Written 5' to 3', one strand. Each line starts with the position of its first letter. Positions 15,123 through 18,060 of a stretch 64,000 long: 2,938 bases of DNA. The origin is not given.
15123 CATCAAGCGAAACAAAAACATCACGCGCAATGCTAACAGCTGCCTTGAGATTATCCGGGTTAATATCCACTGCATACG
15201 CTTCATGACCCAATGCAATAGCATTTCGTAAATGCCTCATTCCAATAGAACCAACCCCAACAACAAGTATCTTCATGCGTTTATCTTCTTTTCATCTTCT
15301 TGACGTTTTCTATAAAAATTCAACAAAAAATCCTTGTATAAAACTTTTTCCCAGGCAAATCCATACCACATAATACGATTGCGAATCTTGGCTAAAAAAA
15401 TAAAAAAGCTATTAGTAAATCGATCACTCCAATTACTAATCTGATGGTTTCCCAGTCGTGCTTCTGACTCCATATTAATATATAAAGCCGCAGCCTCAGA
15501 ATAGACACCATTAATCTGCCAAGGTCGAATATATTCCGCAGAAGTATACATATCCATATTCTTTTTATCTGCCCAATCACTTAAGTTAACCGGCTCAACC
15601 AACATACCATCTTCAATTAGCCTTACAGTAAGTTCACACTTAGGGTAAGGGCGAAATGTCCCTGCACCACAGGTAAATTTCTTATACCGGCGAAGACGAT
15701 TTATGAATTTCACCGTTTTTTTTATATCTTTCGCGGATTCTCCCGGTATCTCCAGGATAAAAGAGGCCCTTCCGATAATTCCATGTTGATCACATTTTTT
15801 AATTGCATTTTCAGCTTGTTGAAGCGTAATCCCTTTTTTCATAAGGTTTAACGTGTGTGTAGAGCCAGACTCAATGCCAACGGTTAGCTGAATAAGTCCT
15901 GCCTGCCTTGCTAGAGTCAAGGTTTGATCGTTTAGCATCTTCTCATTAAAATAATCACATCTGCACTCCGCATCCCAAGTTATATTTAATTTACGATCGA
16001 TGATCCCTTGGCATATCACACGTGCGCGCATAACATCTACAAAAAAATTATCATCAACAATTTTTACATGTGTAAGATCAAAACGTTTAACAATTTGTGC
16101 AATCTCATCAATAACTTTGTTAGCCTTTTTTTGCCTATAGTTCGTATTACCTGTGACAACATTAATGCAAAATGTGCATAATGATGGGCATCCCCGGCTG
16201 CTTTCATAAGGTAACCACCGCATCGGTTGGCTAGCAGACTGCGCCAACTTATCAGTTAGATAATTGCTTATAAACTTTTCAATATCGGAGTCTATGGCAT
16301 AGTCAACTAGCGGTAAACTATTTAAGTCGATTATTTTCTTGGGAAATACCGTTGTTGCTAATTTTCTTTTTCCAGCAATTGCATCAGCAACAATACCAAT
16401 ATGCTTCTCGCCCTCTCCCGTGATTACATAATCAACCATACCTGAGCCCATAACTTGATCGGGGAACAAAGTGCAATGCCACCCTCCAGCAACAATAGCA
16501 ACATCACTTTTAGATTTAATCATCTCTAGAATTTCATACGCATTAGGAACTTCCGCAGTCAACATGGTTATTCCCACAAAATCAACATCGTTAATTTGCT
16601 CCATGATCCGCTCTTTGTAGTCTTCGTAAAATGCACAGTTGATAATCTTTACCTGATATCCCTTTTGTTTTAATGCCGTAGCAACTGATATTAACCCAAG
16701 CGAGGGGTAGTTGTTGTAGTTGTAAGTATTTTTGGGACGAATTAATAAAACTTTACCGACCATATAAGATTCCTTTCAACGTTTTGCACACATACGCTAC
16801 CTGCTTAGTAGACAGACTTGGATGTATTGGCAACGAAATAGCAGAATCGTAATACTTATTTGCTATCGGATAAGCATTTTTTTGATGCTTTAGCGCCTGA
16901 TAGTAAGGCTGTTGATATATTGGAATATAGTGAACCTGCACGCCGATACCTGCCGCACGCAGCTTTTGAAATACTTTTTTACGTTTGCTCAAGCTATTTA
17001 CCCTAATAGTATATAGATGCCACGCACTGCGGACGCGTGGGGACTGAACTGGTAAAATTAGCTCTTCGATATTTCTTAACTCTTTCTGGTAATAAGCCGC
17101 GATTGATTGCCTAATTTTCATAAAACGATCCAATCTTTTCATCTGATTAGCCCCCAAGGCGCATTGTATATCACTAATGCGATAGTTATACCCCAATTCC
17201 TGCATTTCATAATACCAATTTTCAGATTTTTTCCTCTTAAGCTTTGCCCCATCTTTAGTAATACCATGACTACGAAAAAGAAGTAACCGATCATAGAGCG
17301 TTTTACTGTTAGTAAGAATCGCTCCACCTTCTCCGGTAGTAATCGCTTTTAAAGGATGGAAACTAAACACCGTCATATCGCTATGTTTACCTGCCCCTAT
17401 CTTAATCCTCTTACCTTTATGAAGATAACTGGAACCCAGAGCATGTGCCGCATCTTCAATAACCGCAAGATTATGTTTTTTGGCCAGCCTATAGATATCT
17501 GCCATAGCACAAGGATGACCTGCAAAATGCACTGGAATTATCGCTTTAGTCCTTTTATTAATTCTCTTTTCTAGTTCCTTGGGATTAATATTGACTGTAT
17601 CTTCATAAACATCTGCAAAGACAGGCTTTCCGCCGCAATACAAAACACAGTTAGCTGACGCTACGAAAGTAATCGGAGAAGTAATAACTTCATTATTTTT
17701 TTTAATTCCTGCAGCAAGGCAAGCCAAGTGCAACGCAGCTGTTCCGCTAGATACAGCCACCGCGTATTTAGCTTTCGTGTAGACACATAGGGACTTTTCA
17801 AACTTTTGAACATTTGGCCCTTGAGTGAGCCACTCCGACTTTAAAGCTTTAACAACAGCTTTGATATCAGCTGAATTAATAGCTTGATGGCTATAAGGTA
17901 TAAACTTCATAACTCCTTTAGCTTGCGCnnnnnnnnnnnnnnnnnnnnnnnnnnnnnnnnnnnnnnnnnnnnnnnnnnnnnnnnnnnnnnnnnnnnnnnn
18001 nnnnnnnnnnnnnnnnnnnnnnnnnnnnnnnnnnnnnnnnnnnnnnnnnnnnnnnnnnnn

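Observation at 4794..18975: Pseudaminic-acid-type nonulosonate pathway embedded in an unusually elaborate tailoring set (B12-radical-SAM, ATP-grasp, PIG-L deacetylase + formyltransferase, class-III aminotransferase, Gfo/Idh/MocA, two MTases)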

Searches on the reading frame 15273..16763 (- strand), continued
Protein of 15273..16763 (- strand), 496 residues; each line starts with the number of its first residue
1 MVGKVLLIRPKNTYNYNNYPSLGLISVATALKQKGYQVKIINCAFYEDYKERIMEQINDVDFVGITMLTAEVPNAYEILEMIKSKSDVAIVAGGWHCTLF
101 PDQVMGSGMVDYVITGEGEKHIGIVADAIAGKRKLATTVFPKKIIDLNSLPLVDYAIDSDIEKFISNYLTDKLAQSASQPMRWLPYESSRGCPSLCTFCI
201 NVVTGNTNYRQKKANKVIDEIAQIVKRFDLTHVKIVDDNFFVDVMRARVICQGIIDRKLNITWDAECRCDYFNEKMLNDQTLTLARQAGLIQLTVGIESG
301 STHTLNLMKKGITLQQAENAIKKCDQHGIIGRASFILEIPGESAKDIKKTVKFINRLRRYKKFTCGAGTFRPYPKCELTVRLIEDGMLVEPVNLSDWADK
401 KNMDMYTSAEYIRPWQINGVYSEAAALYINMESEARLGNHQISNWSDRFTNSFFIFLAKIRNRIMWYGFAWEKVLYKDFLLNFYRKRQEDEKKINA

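Call 14: find_encoding_contigs(protein=P0034, flank=10000, max_places=2)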
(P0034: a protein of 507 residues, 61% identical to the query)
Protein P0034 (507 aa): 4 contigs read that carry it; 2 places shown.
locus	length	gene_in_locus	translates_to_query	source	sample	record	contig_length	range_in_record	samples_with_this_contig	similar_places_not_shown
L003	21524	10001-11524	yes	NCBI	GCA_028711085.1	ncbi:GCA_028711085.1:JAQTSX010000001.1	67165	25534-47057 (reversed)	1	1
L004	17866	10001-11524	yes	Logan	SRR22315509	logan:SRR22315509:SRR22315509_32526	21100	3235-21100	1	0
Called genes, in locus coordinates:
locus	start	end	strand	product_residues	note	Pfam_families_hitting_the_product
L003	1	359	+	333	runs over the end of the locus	PF01408:GFO_IDH_MocA, PF02894:GFO_IDH_MocA_C, PF22725:GFO_IDH_MocA_C3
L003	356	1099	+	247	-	PF00106:adh_short, PF01370:Epimerase, PF08659:KR (weak), PF13561:adh_short_C2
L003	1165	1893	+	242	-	PF02348:CTP_transf_3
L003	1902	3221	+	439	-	-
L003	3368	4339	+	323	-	-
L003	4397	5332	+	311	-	PF21711:DCTN5 (faint), PF24894:Hexapep_GlmU (faint), PF25084:LbH_EIF2B (weak), PF00132:Hexapep (weak), PF25087:GMPPB_C, PF00132:Hexapep, PF25084:LbH_EIF2B, PF00132:Hexapep (weak), +2 more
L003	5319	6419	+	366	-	PF04055:Radical_SAM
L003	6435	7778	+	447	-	PF00501:AMP-binding (weak), PF14535:AMP-binding_C_2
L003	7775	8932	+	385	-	-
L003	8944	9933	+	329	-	PF01073:3Beta_HSD, PF01370:Epimerase, PF02719:Polysacc_synt_2, PF04321:RmlD_sub_bind, PF05368:NmrA (weak), PF07993:NAD_binding_4 (faint), PF16363:GDP_Man_Dehyd, PF13460:NAD_binding_10 (weak)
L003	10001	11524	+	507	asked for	PF02310:B12-binding, PF04055:Radical_SAM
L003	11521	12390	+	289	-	PF02348:CTP_transf_3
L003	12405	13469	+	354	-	PF04101:Glyco_tran_28_C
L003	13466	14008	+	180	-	PF13302:Acetyltransf_3, PF13420:Acetyltransf_4, PF00583:Acetyltransf_1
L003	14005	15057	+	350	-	PF03102:NeuB, PF08666:SAF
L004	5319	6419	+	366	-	PF04055:Radical_SAM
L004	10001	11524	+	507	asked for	PF02310:B12-binding, PF04055:Radical_SAM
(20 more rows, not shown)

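Call 16: find_related_loci(query=A1, collection=genome_contigs, flank=10000)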
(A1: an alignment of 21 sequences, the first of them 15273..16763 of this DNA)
Query A1 (496 aa) in genome_contigs; peptide patterns used: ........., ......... (x = any residue, [..] = any of these).
599 stretches matched a pattern (row limit reached: there are more); 559 encode a relative of the query (tblastn E <= 1e-3); the best 80 are kept; 80 distinct loci.
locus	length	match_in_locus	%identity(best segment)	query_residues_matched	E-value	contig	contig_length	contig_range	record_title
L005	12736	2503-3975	79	1-491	0e+0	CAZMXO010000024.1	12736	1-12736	MAG TPA_asm: uncultured bacterium isolate binchicken_co181_177 genome assembly, contig: NODE_9175_length_12736_cov_10.43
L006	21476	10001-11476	62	1-492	0e+0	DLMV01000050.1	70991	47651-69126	MAG TPA_asm: Deltaproteobacteria bacterium UBA7527 UBA7527_contig_230, whole genome shotgun sequence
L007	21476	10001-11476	60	1-492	0e+0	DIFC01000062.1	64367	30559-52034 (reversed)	MAG TPA_asm: Deltaproteobacteria bacterium UBA5758 UBA5758_contig_23887, whole genome shotgun sequence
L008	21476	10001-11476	62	1-492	0e+0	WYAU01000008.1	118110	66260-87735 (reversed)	MAG: Candidatus Brocadia sp. isolate AMX1 k127_47143, whole genome shotgun sequence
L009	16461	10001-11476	62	1-492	0e+0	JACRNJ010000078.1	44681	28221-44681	MAG: Deltaproteobacteria bacterium isolate NC_groundwater_1932_Pr3_S-0.2um_42_6 scaffold_698528, whole genome shotgun se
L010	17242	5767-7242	62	1-492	0e+0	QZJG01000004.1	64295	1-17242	MAG: Nitrospiraceae bacterium isolate SURF_45 Ga0104751_1000539, whole genome shotgun sequence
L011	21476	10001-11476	59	1-492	0e+0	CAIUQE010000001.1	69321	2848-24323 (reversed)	MAG: Candidatus Omnitrophica bacterium isolate MJ-2014-D6_bin-075 genome assembly, contig: bin-075:01/49, whole genome s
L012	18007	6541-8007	61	4-492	0e+0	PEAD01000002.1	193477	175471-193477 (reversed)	MAG: Nitrospirae bacterium MYbin3 scaffold2, whole genome shotgun sequence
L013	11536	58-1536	60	1-493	0e+0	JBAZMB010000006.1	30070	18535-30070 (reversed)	MAG: Candidatus Margulisiibacteriota bacterium isolate SO_2017_LW4_30 scaffold_3298_c1_LW137-91_2017, whole genome shotg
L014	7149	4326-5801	61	1-492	0e+0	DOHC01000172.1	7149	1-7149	MAG TPA_asm: Nitrospiraceae bacterium isolate UBA8922 contig_1359, whole genome shotgun sequence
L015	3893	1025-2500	61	1-492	0e+0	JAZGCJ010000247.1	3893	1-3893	MAG: Thermodesulfobacteriota bacterium isolate SCS3bin.13 SCS3bin.13_247, whole genome shotgun sequence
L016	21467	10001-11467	61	4-492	0e+0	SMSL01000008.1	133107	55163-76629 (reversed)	Candidatus Brocadiaceae bacterium S225 S225a_contig00008, whole genome shotgun sequence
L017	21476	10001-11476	60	1-492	0e+0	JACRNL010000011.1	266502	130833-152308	MAG: Deltaproteobacteria bacterium isolate NC_groundwater_1934_Pr3_S-0.2um_54_5 scaffold_343134, whole genome shotgun se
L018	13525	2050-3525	59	1-492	0e+0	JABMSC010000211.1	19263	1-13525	MAG: Candidatus Omnitrophota bacterium isolate bin.644 k141_6611951, whole genome shotgun sequence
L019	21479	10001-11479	59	1-493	0e+0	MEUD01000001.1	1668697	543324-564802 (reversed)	MAG: candidate division WOR-1 bacterium RIFOXYB2_FULL_45_9 RIFOXYB2_FULL_WOR_1_45_9_curated_complete, whole genome shotg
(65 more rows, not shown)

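Call 21: search_solved_structures(query=window:15273-16763:-, max_evalue=0.01)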
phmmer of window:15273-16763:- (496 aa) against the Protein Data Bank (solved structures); distinct sequences matched with E-value up to 0.01: 6.
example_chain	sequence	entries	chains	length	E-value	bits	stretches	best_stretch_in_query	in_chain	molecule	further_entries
9ccb_A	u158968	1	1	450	2.6e-09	39.5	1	96-364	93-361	Radical SAM core domain-containing protein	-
5ul2_A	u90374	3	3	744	2.8e-08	36.1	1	183-371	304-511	OxsB protein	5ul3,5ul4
6wte_A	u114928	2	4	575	3.5e-08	35.8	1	189-370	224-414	B12-binding domain-containing protein | Tryptophan-C2-methyltransferase containing B12-binding domain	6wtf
9n1b_A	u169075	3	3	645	6.7e-05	25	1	178-350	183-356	Radical SAM protein | Radical SAM enzyme CysS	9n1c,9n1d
4jc0_A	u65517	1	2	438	0.00024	23.1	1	187-358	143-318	Ribosomal protein S12 methylthiotransferase RimO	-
2qgq_A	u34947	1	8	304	0.0013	20.7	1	187-358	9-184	Protein TM_1862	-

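Call 58: predict_structure(alignment_id=A1)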
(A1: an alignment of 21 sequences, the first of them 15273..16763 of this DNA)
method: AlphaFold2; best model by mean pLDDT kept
length: 496 residues; sequences in the alignment: 21
mean_pLDDT: 76.6   pTM: 0.75
mean pLDDT of the five models: 76.6, 70.6, 68.8, 67.4, 65.7
residues with pLDDT >= 90: 92; 70-90: 258; 50-70: 113; < 50: 33
segments of 3 or more residues with pLDDT < 50: 170-181, 184-198
pLDDT, mean of each block of 10 residues (from residue 1): 84 59 80 91 85 89 78 77 92 82 85 84 90 89 78 79 59 43 49 46 58 88 85 74 87 95 73 78 93 82 80 87 92 70 79 82 65 71 83 68 68 66 72 61 82 82 71 81 76 54
secondary structure, 60 per line:
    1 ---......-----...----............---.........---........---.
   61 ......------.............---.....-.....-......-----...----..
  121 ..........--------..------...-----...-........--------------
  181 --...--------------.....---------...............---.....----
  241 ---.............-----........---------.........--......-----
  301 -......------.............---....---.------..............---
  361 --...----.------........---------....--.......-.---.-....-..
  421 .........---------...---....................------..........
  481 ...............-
elements in order: E4-9 H22-33 E37-42 H49-56 E60-66 H73-85 E89-93 H95-99 H101-106 E112-114 H119-130 H159-166 E183-185 H200-204 H214-228 E232-236 H244-256 E262-269 H279-287 E290-295 H302-307 H314-326 E330-333 H344-357 E363-365 H377-384 H394-397 H400-406 H414-417 H419-429 H445-464 H471-495

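Call 60: fold_search(model_id=the predicted structure, library=pdb)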
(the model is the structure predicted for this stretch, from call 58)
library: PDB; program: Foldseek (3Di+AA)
matches with E <= 10: 1619; with E <= 0.001: 72
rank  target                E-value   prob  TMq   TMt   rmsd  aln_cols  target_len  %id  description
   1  6wte_A                4.2e-18  1.00  0.57  0.51   9.7       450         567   18  Structure of radical S-adenosylmethionine methyltransferase, TsrM, from Kitasatospora setae with cobalamin and [4Fe-4S (released 2020-12-23)
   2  6wtf_B                8.6e-18  1.00  0.56  0.51  10.4       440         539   19  Structure of radical S-adenosylmethionine methyltransferase, TsrM, from Kitasatospora setae with tryptophan substrate  (released 2020-12-23)
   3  6wte_B                9.1e-18  1.00  0.57  0.53  10.4       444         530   19  Structure of radical S-adenosylmethionine methyltransferase, TsrM, from Kitasatospora setae with cobalamin and [4Fe-4S (released 2020-12-23)
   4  6wtf_A                1.1e-17  1.00  0.58  0.54   5.5       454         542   18  Structure of radical S-adenosylmethionine methyltransferase, TsrM, from Kitasatospora setae with tryptophan substrate  (released 2020-12-23)
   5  5ul3                  1.0e-16  1.00  0.65  0.46   8.1       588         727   16  Structure of Cobalamin-dependent S-adenosylmethionine radical enzyme OxsB with aqua-cobalamin bound (released 2017-04-19)
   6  5ul4                  3.0e-16  1.00  0.64  0.46   8.4       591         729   16  Structure of Cobalamin-dependent S-adenosylmethionine radical enzyme OxsB with aqua-cobalamin and S-adenosylmethionine b (released 2017-04-19)
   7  5ul2                  5.5e-16  1.00  0.62  0.44   7.3       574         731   16  Structure of Apo, SeMet-labeled Cobalamin-dependent S-adenosylmethionine radical enzyme OxsB (released 2017-04-19)
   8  9ccb                  1.5e-15  1.00  0.53  0.61   9.3       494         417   18  X-ray crystal structure of methyl-coenzyme M reductase glutamine methylase (MgmA) from Methanothermobacter marburgensis  (released 2025-01-01)
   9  6fd2_B                3.4e-15  1.00  0.60  0.65   6.4       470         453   18  Radical SAM 1,2-diol dehydratase AprD4 in complex with its substrate paromamine (released 2018-01-17)
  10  6fd2_A                1.8e-14  1.00  0.53  0.58   7.9       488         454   18  Radical SAM 1,2-diol dehydratase AprD4 in complex with its substrate paromamine (released 2018-01-17)
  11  9a6d_A                7.2e-14  1.00  0.50  0.54   7.6       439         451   14  Integrative model of MTAB-YVFG by crosslinking MS and deep learning (released 2024-09-18)
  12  7mjz                  3.0e-12  1.00  0.49  0.54   8.5       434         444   13  The structure of MiaB with pentasulfide bridge (released 2021-09-15)
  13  7mjx_A                4.6e-12  1.00  0.49  0.54   7.7       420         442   13  MiaB in the complex with 5'-deoxyadenosine, methionine and RNA (released 2021-09-15)
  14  9n1c                  7.2e-12  1.00  0.52  0.43  10.0       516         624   16  Crystal structure of CysS from Corallococcus sp. CA054B with 5'-deoxyadenosine, methionine, and pantetheinylated 3-ethox (released 2026-01-28)
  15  9n1d                  7.6e-12  1.00  0.54  0.44   9.9       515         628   15  Crystal structure of CysS from Corallococcus sp. CA054B with 5'-deoxyadenosine and methionine bound (released 2026-01-28)
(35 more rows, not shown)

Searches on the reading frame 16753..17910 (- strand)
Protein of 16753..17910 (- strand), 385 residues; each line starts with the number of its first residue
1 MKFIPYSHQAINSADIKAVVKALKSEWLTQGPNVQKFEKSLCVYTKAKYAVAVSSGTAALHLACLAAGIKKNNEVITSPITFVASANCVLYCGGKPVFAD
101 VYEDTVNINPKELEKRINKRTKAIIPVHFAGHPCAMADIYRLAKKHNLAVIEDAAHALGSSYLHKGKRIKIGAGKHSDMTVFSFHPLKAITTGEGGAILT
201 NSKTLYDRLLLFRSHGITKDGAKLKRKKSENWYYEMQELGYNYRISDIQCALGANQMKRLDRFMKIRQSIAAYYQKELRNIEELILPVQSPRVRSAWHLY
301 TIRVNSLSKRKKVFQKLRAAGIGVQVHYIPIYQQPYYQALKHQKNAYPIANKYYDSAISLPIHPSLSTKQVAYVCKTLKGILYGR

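Call 5: search_protein_families(library=pfam, proteins=[window:16753-17910:-])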
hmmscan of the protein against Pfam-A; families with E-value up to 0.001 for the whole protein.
window:16753-17910:- (385 aa): 4 families
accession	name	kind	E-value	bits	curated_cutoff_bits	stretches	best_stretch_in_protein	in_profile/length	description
PF01041.23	DegT_DnrJ_EryC1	-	2e-124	415.9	19.8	1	11-378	3-359/360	DegT/DnrJ/EryC1/StrS aminotransferase family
PF00155.27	Aminotran_1_2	-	1.3e-07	31.6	19.7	1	34-161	41-193/361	Aminotransferase class I and II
PF01053.26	Cys_Met_Meta_PP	-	3.5e-06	26.3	27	1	30-156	50-176/381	Cys/Met metabolism PLP-dependent enzyme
PF01212.27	Beta_elim_lyase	-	4.2e-05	23.5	27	1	30-263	30-215/288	Beta-eliminating lyase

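Call 7: search_protein_families(library=ncbifam, proteins=[window:16753-17910:-], max_evalue=0.00001)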
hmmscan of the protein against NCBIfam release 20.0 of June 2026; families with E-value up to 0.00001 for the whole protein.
window:16753-17910:- (385 aa): 9 families
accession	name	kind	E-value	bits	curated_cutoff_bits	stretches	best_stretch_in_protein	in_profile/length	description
TIGR03588.1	PseC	equivalog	1.2e-156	521.5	423.5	1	3-381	1-379/380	UDP-4-amino-4,6-dideoxy-N-acetyl-beta-L-altrosamine transaminase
NF008658.2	PRK11658.1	equivalog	1.1e-86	290.9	631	1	2-381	3-376/379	UDP-4-amino-4-deoxy-L-arabinose aminotransferase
TIGR04181.1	NHT_00031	hypoth_equivalog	4.1e-82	275.9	420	1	9-361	6-357/359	LegC family aminotransferase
NF008687.0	PRK11706.1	equivalog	2.8e-74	250.1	375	1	4-380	2-372/375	dTDP-4-amino-4,6-dideoxygalactose transaminase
TIGR02379.1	ECA_wecE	subfamily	1.5e-60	205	434.85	1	3-380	1-373/376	dTDP-4-amino-4,6-dideoxy-D-glucose transaminase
NF011936.0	PRK15407.1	equivalog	5.6e-58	196.7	423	1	3-381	36-435/440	lipopolysaccharide biosynthesis protein RfbH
TIGR04427.1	PLP_DesI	equivalog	3e-50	171.4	650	1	20-379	39-380/390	dTDP-4-dehydro-6-deoxyglucose aminotransferase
NF004975.0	PRK06348.1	equivalog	3.3e-09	36.2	549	1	39-156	81-204/384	pyridoxal phosphate-dependent aminotransferase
NF005816.0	PRK07682.1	equivalog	2.3e-08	33.1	620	1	51-157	93-206/390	aminotransferase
